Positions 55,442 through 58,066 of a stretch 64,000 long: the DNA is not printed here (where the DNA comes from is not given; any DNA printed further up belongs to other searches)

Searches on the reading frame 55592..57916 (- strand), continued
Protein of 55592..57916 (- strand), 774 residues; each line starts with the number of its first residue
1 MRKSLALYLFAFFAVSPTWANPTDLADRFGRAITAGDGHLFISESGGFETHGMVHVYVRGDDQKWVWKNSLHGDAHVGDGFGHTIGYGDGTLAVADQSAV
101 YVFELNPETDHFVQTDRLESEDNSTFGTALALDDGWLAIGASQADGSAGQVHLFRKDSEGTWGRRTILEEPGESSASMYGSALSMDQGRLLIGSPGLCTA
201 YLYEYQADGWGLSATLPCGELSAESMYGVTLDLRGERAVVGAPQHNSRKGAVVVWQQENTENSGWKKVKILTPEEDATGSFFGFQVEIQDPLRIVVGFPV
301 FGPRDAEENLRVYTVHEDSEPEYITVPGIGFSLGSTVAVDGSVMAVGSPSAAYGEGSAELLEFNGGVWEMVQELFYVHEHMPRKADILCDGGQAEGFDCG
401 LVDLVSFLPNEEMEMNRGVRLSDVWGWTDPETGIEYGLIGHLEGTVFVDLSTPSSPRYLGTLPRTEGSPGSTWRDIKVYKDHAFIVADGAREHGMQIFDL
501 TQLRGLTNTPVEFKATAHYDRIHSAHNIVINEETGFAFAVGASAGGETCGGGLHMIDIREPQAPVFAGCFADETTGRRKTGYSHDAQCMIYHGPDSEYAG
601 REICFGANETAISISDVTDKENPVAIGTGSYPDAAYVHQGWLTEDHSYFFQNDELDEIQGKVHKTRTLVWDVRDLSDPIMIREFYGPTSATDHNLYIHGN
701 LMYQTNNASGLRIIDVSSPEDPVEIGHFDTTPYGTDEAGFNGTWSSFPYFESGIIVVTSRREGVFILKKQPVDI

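Call 67: find_encoding_contigs(protein=P0011, flank=6000, max_places=1)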
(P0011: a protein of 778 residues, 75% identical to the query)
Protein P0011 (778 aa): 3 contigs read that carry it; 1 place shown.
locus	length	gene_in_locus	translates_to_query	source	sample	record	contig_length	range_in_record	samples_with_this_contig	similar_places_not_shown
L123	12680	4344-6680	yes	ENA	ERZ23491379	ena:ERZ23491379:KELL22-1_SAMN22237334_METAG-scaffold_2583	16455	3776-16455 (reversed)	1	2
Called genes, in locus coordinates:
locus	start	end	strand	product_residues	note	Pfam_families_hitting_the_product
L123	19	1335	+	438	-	PF00005:ABC_tran (faint), PF00009:GTP_EFTU, PF01926:MMR_HSR1, PF02421:FeoB_N, PF00009:GTP_EFTU, PF01926:MMR_HSR1, PF02421:FeoB_N, PF14714:KH_dom-like, +9 more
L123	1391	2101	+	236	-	PF12797:Fer4_2 (faint), PF14697:Fer4_21 (faint), PF12837:Fer4_6 (faint), PF12838:Fer4_7, PF13187:Fer4_9, PF13237:Fer4_10 (weak), PF13484:Fer4_16 (weak), PF00037:Fer4, +1 more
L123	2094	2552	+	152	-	-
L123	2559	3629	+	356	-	PF06144:DNA_pol3_delta, PF21694:DNA_pol3_delta_C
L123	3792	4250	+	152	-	-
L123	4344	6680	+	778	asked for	PF14312:FG-GAP_2 (faint), PF08309:LVIVD (faint)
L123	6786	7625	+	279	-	PF00140:Sigma70_r1_2, PF04542:Sigma70_r2, PF04539:Sigma70_r3, PF04545:Sigma70_r4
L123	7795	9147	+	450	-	PF02321:OEP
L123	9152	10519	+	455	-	PF25919:BSH_CusB (faint), PF25917:BSH_RND, PF25973:BSH_CzcB, PF25876:HH_MFP_RND (weak), PF25990:Beta-barrel_YknX, PF25989:YknX_C (weak)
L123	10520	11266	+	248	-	PF00005:ABC_tran, PF02463:SMC_N (weak)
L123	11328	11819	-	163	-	-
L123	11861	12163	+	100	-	PF01192:RNA_pol_Rpb6 (weak)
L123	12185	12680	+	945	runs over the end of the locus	PF00005:ABC_tran (faint), PF02463:SMC_N (faint), PF03193:RsgA_GTPase (faint), PF13191:AAA_16 (faint), PF13555:AAA_29 (faint), PF20703:nSTAND1 (faint), PF17760:UvrA_inter, PF17755:UvrA_DNA-bind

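Call 68: find_encoding_contigs(protein=P0008, flank=6000, max_places=1)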
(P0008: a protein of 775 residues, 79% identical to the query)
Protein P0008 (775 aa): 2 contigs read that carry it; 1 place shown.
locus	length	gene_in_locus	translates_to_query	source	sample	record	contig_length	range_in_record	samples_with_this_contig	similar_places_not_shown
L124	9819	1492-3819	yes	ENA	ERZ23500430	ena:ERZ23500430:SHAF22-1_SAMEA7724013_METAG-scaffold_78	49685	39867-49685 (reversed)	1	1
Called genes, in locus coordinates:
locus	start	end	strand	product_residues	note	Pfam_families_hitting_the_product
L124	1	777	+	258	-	?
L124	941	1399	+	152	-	-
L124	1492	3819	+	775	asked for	PF14312:FG-GAP_2 (faint)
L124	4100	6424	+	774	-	PF14312:FG-GAP_2 (faint), PF08309:LVIVD (faint)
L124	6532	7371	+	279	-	PF00140:Sigma70_r1_2, PF04542:Sigma70_r2, PF04539:Sigma70_r3, PF04545:Sigma70_r4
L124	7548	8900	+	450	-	PF02321:OEP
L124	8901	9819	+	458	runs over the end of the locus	PF25919:BSH_CusB (faint), PF25917:BSH_RND, PF25973:BSH_CzcB, PF25876:HH_MFP_RND (weak), PF25990:Beta-barrel_YknX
